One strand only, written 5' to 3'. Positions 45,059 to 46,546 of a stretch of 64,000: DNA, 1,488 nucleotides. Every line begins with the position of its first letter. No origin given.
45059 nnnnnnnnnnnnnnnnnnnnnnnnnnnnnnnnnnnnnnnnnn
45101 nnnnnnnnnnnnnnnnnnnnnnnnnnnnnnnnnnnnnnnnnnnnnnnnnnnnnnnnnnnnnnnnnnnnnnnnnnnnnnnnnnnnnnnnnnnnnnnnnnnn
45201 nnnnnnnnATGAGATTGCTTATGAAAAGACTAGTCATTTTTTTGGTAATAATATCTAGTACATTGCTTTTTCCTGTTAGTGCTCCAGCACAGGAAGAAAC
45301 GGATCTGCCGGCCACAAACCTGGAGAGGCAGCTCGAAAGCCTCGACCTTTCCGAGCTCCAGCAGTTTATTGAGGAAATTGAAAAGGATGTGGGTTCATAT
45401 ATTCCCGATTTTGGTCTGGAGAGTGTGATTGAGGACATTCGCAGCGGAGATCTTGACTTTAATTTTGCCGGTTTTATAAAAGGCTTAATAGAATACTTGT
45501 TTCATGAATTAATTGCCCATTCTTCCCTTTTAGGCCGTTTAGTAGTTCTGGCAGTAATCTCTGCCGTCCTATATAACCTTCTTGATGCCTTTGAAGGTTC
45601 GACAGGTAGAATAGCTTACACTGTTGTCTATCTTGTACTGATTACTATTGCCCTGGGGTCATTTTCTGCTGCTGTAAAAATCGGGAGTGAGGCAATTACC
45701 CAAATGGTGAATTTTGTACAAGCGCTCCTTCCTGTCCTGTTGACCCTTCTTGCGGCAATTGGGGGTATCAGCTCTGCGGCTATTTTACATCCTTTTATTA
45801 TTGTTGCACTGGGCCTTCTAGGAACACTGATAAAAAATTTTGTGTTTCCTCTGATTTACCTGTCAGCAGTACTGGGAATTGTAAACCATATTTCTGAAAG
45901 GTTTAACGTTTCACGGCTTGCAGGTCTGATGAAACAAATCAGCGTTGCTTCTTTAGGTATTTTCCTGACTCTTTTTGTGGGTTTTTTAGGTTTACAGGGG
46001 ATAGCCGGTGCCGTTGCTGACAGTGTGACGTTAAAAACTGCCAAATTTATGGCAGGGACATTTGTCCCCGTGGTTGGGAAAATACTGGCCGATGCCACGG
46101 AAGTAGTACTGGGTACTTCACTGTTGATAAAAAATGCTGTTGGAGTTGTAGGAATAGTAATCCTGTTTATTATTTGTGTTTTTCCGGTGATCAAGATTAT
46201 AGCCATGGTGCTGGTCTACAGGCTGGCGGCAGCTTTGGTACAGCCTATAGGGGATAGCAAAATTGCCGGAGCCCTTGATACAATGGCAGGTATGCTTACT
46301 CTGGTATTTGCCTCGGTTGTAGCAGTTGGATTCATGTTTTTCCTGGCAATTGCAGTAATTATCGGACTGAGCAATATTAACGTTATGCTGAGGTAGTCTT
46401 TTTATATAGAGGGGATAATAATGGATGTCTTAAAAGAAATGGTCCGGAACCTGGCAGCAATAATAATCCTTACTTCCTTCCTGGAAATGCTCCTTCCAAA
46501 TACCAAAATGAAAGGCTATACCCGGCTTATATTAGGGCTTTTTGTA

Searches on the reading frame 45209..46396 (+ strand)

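Call 53: search_protein_families(library=pfam, proteins=[window:45209-46396:+], max_evalue=0.00001)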
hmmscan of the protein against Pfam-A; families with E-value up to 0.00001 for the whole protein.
window:45209-46396:+ (395 aa): 1 family
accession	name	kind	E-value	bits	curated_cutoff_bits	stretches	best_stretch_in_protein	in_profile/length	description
PF09546.15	Spore_III_AE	-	3e-108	362.3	27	1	70-387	3-320/321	Stage III sporulation protein AE (spore_III_AE)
